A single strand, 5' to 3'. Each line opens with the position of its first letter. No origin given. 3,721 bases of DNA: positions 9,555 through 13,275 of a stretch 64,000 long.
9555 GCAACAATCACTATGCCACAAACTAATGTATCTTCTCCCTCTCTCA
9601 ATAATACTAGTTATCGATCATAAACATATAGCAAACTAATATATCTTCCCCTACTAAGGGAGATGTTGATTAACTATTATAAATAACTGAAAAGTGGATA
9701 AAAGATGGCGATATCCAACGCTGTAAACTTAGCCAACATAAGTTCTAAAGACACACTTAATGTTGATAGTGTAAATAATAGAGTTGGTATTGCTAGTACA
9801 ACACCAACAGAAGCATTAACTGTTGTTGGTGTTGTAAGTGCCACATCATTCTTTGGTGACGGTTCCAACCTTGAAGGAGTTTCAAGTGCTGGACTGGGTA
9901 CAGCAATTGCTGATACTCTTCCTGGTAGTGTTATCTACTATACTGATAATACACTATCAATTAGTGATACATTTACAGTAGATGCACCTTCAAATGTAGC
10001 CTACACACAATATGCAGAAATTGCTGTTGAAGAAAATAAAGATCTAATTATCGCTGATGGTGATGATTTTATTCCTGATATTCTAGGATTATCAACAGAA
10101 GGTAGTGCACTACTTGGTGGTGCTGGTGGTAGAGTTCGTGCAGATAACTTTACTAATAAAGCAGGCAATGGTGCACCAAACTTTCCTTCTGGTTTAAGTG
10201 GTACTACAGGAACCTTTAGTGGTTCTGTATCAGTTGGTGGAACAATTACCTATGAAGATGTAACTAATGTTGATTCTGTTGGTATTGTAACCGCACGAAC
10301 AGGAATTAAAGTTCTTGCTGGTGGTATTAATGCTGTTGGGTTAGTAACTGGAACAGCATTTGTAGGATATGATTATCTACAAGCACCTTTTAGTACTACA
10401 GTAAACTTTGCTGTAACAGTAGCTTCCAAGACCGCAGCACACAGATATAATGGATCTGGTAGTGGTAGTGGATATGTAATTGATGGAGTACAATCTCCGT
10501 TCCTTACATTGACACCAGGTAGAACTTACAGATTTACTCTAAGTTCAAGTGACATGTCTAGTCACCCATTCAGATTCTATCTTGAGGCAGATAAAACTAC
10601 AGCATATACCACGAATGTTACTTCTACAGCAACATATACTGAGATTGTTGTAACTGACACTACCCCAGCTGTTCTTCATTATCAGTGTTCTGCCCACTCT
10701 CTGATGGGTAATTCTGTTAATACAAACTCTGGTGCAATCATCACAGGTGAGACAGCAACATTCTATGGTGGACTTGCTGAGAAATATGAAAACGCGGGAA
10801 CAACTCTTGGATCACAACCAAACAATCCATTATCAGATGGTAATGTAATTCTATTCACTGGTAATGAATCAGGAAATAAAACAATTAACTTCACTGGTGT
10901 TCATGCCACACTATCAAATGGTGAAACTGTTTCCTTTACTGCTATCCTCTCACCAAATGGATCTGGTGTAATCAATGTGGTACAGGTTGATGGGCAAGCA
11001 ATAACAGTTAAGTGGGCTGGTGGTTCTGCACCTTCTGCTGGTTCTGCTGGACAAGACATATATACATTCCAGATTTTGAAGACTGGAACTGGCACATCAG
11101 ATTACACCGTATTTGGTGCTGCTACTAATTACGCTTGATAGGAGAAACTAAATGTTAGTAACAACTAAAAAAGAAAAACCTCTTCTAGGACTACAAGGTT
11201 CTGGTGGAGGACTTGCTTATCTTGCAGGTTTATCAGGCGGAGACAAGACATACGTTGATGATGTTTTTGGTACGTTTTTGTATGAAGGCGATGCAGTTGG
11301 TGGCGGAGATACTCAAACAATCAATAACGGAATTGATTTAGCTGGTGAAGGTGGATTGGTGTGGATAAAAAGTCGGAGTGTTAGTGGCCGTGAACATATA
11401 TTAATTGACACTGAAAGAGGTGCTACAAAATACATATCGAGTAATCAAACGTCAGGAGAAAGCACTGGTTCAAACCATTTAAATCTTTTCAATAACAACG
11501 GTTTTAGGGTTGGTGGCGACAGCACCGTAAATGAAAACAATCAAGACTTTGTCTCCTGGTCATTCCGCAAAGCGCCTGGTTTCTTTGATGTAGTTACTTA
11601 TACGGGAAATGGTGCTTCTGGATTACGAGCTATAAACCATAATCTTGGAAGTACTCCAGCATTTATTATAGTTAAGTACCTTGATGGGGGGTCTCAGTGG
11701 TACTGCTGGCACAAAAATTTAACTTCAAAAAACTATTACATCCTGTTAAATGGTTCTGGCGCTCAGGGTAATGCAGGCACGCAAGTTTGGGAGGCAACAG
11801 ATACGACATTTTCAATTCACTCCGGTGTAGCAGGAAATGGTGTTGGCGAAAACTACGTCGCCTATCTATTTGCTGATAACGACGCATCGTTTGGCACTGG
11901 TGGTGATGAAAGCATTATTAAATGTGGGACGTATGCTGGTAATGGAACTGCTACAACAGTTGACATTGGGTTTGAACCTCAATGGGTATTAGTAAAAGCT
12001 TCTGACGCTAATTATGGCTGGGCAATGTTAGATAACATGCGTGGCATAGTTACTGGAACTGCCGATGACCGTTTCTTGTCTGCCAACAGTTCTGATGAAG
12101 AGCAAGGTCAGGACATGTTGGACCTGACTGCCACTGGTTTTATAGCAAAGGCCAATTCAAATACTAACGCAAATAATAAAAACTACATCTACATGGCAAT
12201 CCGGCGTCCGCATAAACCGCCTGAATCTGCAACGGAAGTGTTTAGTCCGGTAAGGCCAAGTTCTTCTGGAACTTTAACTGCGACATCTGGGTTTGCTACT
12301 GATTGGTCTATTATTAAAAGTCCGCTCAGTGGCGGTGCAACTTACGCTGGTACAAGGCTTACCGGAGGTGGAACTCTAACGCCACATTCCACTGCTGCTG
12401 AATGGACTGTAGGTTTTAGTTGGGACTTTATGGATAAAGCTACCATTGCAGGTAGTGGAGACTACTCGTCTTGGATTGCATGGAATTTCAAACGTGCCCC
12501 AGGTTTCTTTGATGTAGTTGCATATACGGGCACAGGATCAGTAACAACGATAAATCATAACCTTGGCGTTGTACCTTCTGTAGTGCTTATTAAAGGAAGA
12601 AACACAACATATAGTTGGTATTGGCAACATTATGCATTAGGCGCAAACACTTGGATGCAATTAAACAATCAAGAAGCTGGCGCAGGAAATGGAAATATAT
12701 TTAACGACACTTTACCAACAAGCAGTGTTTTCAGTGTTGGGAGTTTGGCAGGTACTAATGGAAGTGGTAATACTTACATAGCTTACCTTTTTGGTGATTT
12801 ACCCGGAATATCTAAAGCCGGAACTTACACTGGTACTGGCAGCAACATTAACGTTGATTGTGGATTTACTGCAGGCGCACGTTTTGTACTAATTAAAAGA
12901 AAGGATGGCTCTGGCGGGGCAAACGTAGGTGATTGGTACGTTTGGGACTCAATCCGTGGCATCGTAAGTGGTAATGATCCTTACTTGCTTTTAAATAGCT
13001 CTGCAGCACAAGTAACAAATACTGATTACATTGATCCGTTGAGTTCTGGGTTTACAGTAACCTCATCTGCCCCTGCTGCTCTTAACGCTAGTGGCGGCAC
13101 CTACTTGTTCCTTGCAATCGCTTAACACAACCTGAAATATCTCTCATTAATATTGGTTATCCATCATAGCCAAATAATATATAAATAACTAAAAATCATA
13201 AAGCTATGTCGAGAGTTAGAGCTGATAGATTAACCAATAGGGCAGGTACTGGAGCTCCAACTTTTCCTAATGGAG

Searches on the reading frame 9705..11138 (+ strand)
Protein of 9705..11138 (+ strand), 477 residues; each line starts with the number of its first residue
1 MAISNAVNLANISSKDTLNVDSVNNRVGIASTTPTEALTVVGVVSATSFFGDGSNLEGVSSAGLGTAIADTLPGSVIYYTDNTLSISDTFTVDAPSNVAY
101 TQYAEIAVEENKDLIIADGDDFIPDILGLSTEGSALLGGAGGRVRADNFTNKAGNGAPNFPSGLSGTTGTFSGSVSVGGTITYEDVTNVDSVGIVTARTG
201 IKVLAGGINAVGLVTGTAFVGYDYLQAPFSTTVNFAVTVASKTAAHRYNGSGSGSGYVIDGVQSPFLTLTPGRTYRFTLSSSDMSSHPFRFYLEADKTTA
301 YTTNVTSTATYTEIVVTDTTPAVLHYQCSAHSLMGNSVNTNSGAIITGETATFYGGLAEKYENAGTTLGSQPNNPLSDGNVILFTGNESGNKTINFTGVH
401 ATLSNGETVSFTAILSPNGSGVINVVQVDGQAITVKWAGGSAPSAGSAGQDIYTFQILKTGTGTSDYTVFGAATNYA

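Call 45: search_protein_families(library=phrogs, proteins=[window:9705-11138:+], max_evalue=0.00001)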
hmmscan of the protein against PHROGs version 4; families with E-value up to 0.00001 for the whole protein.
window:9705-11138:+ (477 aa): 3 families
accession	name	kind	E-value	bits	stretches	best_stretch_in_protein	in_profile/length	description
phrog_30742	-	tail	7e-62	210.4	2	207-347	306-453/1029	tail fiber protein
phrog_5906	-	unknown function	2.2e-20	74.5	1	355-476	67-195/197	-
phrog_28668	-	unknown function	5e-17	63.3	1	1-129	1-152/153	-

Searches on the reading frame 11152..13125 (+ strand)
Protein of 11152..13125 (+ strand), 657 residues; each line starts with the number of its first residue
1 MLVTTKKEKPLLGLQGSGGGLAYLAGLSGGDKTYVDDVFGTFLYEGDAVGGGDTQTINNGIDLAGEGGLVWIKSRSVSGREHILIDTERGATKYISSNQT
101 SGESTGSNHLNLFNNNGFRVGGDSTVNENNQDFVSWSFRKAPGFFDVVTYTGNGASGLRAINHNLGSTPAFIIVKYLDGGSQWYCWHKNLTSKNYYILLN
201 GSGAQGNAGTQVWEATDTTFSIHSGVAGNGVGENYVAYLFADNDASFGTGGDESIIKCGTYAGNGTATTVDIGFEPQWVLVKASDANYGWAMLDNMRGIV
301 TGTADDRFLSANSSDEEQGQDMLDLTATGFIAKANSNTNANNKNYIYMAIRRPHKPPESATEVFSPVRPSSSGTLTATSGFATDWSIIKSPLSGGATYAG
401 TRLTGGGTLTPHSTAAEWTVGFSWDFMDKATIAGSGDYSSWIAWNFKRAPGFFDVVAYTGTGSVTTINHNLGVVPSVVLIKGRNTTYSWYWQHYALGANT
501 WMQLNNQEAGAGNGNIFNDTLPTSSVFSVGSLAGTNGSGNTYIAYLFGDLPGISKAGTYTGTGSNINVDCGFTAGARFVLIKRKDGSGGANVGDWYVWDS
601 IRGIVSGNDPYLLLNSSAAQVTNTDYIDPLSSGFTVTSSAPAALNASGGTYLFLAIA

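Call 105: search_protein_families(library=pfam, proteins=[window:11152-13125:+], max_evalue=0.001)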
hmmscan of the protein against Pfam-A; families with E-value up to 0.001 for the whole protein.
window:11152-13125:+ (657 aa): 1 family
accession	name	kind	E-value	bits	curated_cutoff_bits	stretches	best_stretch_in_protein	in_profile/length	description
PF24299.1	DUF7483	-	5e-93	312.3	27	2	37-350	4-326/330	Domain of unknown function (DUF7483)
